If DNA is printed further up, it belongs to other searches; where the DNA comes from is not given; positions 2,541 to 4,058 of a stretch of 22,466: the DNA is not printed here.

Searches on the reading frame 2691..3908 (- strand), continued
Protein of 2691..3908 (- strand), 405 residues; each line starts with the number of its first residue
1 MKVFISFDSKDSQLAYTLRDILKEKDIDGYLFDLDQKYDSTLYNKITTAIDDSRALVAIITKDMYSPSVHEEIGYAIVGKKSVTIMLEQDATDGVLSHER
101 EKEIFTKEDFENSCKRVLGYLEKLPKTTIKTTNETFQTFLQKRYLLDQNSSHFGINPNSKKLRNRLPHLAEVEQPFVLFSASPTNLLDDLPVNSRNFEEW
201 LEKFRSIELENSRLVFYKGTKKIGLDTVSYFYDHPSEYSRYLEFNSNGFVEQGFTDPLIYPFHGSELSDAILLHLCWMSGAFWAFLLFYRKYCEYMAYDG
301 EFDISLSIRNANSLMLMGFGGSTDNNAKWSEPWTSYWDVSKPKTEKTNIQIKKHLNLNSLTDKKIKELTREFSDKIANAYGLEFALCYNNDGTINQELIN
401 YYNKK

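Call 38: predict_structure(alignment_id=A1)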
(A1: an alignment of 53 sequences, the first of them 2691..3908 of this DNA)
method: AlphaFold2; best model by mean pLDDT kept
length: 405 residues; sequences in the alignment: 53
mean_pLDDT: 90.1   pTM: 0.77
mean pLDDT of the five models: 90.1, 90.0, 89.8, 89.0, 88.8
residues with pLDDT >= 90: 262; 70-90: 128; 50-70: 15; < 50: 0
segments of 3 or more residues with pLDDT < 50: none
pLDDT, mean of each block of 10 residues (from residue 1): 90 94 93 67 81 90 80 84 91 77 92 94 73 87 95 96 80 93 91 92 93 90 95 93 97 96 81 97 98 90 97 94 90 88 97 93 97 99 96 92 79
secondary structure, 60 per line:
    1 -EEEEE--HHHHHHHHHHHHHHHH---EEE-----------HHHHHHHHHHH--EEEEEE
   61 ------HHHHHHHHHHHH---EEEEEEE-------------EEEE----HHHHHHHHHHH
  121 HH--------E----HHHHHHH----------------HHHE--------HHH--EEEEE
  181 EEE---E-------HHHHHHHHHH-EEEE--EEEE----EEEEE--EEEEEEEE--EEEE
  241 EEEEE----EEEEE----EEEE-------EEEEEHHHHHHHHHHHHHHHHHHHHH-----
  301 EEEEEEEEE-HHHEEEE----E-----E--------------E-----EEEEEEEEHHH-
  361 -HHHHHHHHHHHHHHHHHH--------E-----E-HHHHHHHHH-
elements in order: E2-6 H9-24 E28-30 H42-52 E55-60 H67-78 E82-88 E102-105 H110-122 H136-142 E176-183 H195-204 E206-209 E212-215 E220-224 E227-234 E237-245 E250-254 E259-262 E270-274 H275-295 E301-309 E314-317 E349-356 H362-379 H396-404

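Call 49: fold_search(model_id=the predicted structure, library=pdb)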
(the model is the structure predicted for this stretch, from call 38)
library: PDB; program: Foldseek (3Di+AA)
matches with E <= 10: 1662; with E <= 0.001: 98
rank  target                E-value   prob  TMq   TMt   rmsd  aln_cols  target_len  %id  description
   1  6o0u_A                6.2e-06  1.00  0.25  0.67   4.9       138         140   17  Crystal structure of the TIR domain H685A mutant from human SARM1 (released 2019-09-04)
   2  8p2m_B                1.3e-05  1.00  0.26  0.17   4.4       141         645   14  C. elegans TIR-1 protein. (released 2023-09-06)
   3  9mw2_A                2.1e-05  1.00  0.27  0.77   2.4       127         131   17  Structure of SARM1 TIR domain bound to G6831 (released 2026-02-04)
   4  9emx_C                2.4e-05  1.00  0.24  0.55   5.4       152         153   10  Nucleoside 2'deoxyribosyltransferase from Chroococcidiopsis thermalis PCC 7203 Double Mutant Y7F A9S bound to Cordycep (released 2025-05-07)
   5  9mw2_B                3.7e-05  1.00  0.25  0.69   3.1       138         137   17  Structure of SARM1 TIR domain bound to G6831 (released 2026-02-04)
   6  7o62_D                3.7e-05  1.00  0.25  0.73   3.9       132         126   17  Crystal structure of a 2`-deoxyribosyltransferase from the psychrophilic bacterium Desulfotalea psychrophila. (released 2021-10-20)
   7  4jen_B                3.9e-05  1.00  0.23  0.66   3.9       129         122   17  Structure of Clostridium botulinum CMP N-glycosidase, BcmB (released 2013-09-11)
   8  8i87_C                4.7e-05  1.00  0.26  0.25  26.6       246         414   13  Cryo-EM structure of TIR-APAZ/Ago-gRNA-DNA complex (released 2023-07-19)
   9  8d0g_B                6.0e-05  1.00  0.26  0.69   4.3       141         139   18  Human SARM1 TIR domain bound to NB-3-ADPRP (released 2022-09-21)
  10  9ugj_B                6.0e-05  1.00  0.25  0.67   4.3       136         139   18  Structure of SARM1 bound to SIR3-ADPR (released 2026-02-18)
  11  7xoz_A                6.0e-05  1.00  0.21  0.49  10.4       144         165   14  Crystal structure of RPPT-TIR (released 2023-11-08)
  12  9mw1_B                6.4e-05  1.00  0.25  0.67   4.8       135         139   18  Structure of SARM1 TIR domain bound to G8758 (released 2026-02-04)
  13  7o62_B                6.8e-05  1.00  0.25  0.68   3.5       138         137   17  Crystal structure of a 2`-deoxyribosyltransferase from the psychrophilic bacterium Desulfotalea psychrophila. (released 2021-10-20)
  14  7o62_C                6.8e-05  1.00  0.25  0.67   3.9       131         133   18  Crystal structure of a 2`-deoxyribosyltransferase from the psychrophilic bacterium Desulfotalea psychrophila. (released 2021-10-20)
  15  9ia6_A                7.7e-05  1.00  0.25  0.71   3.6       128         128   12  Crystal structure of DNPH1 bound by compound 3. (released 2025-11-12)
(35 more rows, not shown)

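Call 56: search_protein_families(library=pfam, proteins=[P0010], max_evalue=0.01)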
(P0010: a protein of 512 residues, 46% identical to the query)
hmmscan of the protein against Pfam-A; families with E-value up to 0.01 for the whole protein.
P0010 (512 aa): 3 families
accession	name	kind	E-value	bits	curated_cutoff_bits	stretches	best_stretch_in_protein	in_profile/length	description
PF13676.11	TIR_2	-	2e-06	28.7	28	1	106-184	1-77/122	TIR domain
PF05014.21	Nuc_deoxyrib_tr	-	9.7e-05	22.9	28.8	1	131-201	28-105/117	Nucleoside 2-deoxyribosyltransferase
PF10137.14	CAP12-PCTIR_TIR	-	0.0025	18.3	24.7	1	105-173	1-67/119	CAP12/Pycsar effector protein, TIR domain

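Call 59: find_encoding_contigs(protein=P0030, flank=7000, max_places=2)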
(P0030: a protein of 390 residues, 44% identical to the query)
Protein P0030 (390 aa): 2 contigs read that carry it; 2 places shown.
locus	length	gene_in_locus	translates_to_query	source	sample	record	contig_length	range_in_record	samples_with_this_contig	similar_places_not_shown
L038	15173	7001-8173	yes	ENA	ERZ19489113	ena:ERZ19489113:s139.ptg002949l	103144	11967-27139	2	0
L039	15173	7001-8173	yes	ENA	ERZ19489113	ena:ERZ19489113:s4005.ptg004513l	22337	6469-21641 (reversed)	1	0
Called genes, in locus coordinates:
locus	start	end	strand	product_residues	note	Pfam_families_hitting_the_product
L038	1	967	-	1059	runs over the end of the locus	PF00270:DEAD, PF04851:ResIII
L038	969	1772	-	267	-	-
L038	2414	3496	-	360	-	PF00665:rve, PF13683:rve_3 (faint)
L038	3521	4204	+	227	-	-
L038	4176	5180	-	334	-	PF13551:HTH_29 (weak), PF13565:HTH_32 (weak), PF13358:DDE_3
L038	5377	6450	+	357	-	-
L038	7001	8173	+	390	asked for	PF13676:TIR_2 (weak)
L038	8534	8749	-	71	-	-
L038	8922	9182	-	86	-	-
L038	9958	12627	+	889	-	-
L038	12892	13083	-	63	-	-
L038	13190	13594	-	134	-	PF13359:DDE_Tnp_4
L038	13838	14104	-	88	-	-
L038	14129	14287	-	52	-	-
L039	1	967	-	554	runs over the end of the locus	?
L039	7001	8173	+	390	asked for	PF13676:TIR_2 (weak)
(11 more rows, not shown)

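Call 65: search_protein_families(library=ncbifam, proteins=[window:2691-3908:-], max_evalue=0.01)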
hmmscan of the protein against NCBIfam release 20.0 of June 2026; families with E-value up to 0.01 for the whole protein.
window:2691-3908:- (405 aa): 1 family
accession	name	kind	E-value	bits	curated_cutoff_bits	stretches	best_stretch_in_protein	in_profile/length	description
NF042941.1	Retron_TIR_antiphage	equivalog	0.0056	15.5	600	1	2-65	341-405/464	TIR domain-containing anti-phage reverse transcriptase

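Call 68: find_related_loci(query=A1, collection=viral_contigs, flank=10000)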
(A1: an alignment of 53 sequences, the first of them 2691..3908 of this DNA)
Query A1 (405 aa) in viral_contigs; peptide patterns used: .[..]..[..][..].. (x = any residue, [..] = any of these).
25 stretches matched a pattern, but none encodes a relative of the query by tblastn (E <= 1e-3).

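Call 70: find_encoding_contigs(protein=P0058, flank=5000, max_places=2)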
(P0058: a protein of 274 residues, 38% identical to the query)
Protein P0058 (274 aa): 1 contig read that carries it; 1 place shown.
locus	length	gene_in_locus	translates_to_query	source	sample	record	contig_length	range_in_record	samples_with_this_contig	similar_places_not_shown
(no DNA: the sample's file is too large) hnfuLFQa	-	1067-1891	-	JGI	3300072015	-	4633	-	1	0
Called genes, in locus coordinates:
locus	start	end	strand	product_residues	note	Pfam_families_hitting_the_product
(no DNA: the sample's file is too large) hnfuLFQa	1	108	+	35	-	?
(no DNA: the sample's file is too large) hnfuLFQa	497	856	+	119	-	PF21784:Bflower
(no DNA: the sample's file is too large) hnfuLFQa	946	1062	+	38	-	-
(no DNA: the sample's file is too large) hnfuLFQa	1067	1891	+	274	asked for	-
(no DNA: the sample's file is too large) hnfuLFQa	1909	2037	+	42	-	-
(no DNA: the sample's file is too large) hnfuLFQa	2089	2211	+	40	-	-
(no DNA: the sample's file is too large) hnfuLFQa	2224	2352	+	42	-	-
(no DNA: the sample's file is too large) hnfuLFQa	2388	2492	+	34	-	-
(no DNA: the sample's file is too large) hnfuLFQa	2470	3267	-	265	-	-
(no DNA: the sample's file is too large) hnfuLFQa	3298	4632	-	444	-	?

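Call 74: search_solved_structures(query=A1, max_evalue=0.1, show_alignments=4)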
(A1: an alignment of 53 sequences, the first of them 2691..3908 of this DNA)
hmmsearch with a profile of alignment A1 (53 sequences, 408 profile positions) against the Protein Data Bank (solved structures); distinct sequences matched with E-value up to 0.1: 5.
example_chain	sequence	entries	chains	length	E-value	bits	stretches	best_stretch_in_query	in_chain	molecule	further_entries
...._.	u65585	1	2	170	0.0028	19.7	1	50-106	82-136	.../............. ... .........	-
4jel_A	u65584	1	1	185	0.0035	19.4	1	50-106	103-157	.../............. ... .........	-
4ohr_A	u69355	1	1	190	0.0036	19.3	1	50-106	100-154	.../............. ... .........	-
5vto_A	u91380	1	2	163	0.0079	18.2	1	51-102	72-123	Blasticidin M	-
9uv0_A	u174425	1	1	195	0.068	15.1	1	31-90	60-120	Putative cyclic ADP-D-ribose synthase ThsB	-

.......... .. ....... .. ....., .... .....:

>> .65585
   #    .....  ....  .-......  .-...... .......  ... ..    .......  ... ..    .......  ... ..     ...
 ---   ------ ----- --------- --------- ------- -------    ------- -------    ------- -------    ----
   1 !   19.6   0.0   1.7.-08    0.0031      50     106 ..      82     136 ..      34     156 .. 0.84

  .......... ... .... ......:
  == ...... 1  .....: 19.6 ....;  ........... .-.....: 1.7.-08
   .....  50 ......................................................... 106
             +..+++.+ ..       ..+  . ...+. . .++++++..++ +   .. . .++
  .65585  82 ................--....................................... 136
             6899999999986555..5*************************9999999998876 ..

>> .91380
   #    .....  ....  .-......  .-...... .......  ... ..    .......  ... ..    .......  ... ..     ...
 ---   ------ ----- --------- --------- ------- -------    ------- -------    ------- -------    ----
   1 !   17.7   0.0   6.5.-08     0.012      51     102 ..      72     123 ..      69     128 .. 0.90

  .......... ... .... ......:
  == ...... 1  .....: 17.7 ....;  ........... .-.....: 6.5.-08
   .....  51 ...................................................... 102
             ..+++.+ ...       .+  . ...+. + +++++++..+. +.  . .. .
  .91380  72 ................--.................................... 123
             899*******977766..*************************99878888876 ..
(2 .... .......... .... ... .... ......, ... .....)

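Call 80: search_protein_families(library=pfam, proteins=[L030:1510-2793:+], max_evalue=0.01)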
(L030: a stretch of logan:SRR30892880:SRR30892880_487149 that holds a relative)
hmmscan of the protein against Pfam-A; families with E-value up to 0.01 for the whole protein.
L030:1510-2793:+ (427 aa): 0 families

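Call 84: search_protein_families(library=pfam, proteins=[L007:1415-2920:+, L007:2905-5049:+, L007:8653-9873:+, L007:10837-13257:+, L007:13451-14314:+, L006:5338-6807:+, L006:6829-8379:+, L006:9019-10086:-, L006:12442-13917:+, L006:13764-14942:+], max_evalue=0.001)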
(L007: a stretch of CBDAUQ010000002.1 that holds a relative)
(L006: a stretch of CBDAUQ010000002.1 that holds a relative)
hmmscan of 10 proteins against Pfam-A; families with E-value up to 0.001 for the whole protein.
L007:1415-2920:+ (501 aa): 1 family
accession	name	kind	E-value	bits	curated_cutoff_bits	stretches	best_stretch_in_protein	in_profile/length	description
PF09903.14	DUF2130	-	5.7e-18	65.6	26.7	1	206-427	5-233/255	Uncharacterized protein conserved in bacteria (DUF2130)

L007:2905-5049:+ (714 aa): 6 families
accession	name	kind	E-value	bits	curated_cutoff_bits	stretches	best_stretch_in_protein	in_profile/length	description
PF13175.12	AAA_15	-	2.5e-29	103.5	32.1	1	56-465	1-374/374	AAA ATPase domain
PF13304.12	AAA_21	-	2e-16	61.4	27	2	368-464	239-302/304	AAA domain, putative AbiEii toxin, Type IV TA system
PF20469.4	OLD-like_TOPRIM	-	4.5e-15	56.4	23.2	1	532-597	1-67/67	Overcoming lysogenization defect protein-like, TOPRIM domain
PF13476.12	AAA_23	-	5.3e-09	37.4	27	1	60-101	1-43/201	AAA domain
PF02463.25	SMC_N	-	4.7e-06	26.6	40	1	58-98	2-45/220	RecF/RecN/SMC N terminal domain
PF13555.12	AAA_29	-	4.9e-05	23.4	27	1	70-99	15-44/61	P-loop containing region of AAA domain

L007:8653-9873:+ (406 aa): 0 families

L007:10837-13257:+ (806 aa): 10 families
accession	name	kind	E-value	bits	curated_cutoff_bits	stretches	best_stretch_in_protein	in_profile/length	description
PF13175.12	AAA_15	-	4.3e-33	115.9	32.1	2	136-207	1-84/374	AAA ATPase domain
PF13304.12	AAA_21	-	2e-16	61.3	27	2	436-543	228-303/304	AAA domain, putative AbiEii toxin, Type IV TA system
PF20469.4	OLD-like_TOPRIM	-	5.1e-14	53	23.2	1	611-676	1-67/67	Overcoming lysogenization defect protein-like, TOPRIM domain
PF13476.12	AAA_23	-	5.5e-07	30.9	27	1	140-179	1-41/201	AAA domain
PF02463.25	SMC_N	-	4e-06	26.9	40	1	138-178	2-45/220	RecF/RecN/SMC N terminal domain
PF11398.14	DUF2813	-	1.3e-05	25.2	21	1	136-193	1-62/372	Protein of unknown function (DUF2813)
PF13555.12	AAA_29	-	0.00012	22.2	27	1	144-178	7-43/61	P-loop containing region of AAA domain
PF00005.33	ABC_tran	-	0.00017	22.6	25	1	152-179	6-33/137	ABC transporter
PF13514.12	AAA_27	-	0.00058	19.9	22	0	136-178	1-47/206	AAA domain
PF04310.18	MukB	-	0.00096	19.4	23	0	138-199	6-65/226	MukB N-terminal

L007:13451-14314:+ (287 aa): 4 families
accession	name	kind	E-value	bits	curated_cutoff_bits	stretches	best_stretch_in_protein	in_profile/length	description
PF00535.33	Glycos_transf_2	-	4.5e-28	98.7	23.3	1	1-159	6-164/168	Glycosyl transferase family 2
PF13641.12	Glyco_tranf_2_3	-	2.3e-09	38.1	27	1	2-206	10-217/230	Glycosyltransferase like family 2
PF10111.15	Glyco_tranf_2_2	-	2.2e-08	34.4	27.3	1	6-183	13-201/276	Glycosyltransferase like family 2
PF13632.12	Glyco_trans_2_3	-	0.00019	21.8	27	1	151-207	76-130/198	Glycosyl transferase family group 2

L006:5338-6807:+ (489 aa): 1 family
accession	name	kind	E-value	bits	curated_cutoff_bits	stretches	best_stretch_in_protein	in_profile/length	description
PF06114.19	Peptidase_M78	-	2.4e-10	40.7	22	1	105-203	27-121/123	IrrE N-terminal-like domain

L006:6829-8379:+ (516 aa): 1 family
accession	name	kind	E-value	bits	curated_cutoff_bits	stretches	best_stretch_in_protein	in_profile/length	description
PF00709.27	Adenylsucc_synt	-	4.3e-49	167.8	27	2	176-308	1-144/416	Adenylosuccinate synthetase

L006:9019-10086:- (355 aa): 0 families

L006:12442-13917:+ (491 aa): 0 families

L006:13764-14942:+ (392 aa): 0 families

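Call 93: search_protein_families(library=padloc, proteins=[L007:8653-9873:+], max_evalue=0.001)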
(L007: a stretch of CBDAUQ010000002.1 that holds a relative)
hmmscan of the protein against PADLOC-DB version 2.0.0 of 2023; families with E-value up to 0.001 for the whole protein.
L007:8653-9873:+ (406 aa): 0 families

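Call 96: search_protein_families(library=pfam, alignment_id=A6, max_evalue=0.001)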
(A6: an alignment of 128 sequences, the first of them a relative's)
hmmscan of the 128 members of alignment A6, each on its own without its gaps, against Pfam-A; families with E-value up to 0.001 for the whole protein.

A. member 1, P0014 (401 aa): 3 families
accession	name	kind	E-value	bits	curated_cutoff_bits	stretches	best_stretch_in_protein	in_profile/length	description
PF13676.11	TIR_2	-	1.9e-08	35.3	28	1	3-90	1-93/122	TIR domain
PF08937.16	ThsB_TIR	-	3.1e-05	24.7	21.2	1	4-91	1-98/100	Thoeris protein ThsB, TIR-like domain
PF05014.21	Nuc_deoxyrib_tr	-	6.9e-05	23.4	28.8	1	36-101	46-111/117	Nucleoside 2-deoxyribosyltransferase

B. families by the number of members that match (of 128 scanned): 15 families
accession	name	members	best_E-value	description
PF04326.19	SLFN_AlbA_2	41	1.6e-22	Schlafen, AlbA_2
PF13676.11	TIR_2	29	4e-25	TIR domain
PF08937.16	ThsB_TIR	15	2e-07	Thoeris protein ThsB, TIR-like domain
PF05014.21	Nuc_deoxyrib_tr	15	4e-06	Nucleoside 2-deoxyribosyltransferase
PF01582.25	TIR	8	1.8e-08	TIR domain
PF10137.14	CAP12-PCTIR_TIR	4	1.2e-05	CAP12/Pycsar effector protein, TIR domain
PF13175.12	AAA_15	2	5.6e-22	AAA ATPase domain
PF13304.12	AAA_21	2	1.8e-19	AAA domain, putative AbiEii toxin, Type IV TA system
PF02463.25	SMC_N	2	3.6e-13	RecF/RecN/SMC N terminal domain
PF13476.12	AAA_23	2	2.2e-06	AAA domain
PF21941.2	SMEK_N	1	2.1e-43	SMEK domain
PF00005.33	ABC_tran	1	3.1e-05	ABC transporter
PF13555.12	AAA_29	1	6.5e-05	P-loop containing region of AAA domain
PF13514.12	AAA_27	1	0.00012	AAA domain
PF20469.4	OLD-like_TOPRIM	1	0.00074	Overcoming lysogenization defect protein-like, TOPRIM domain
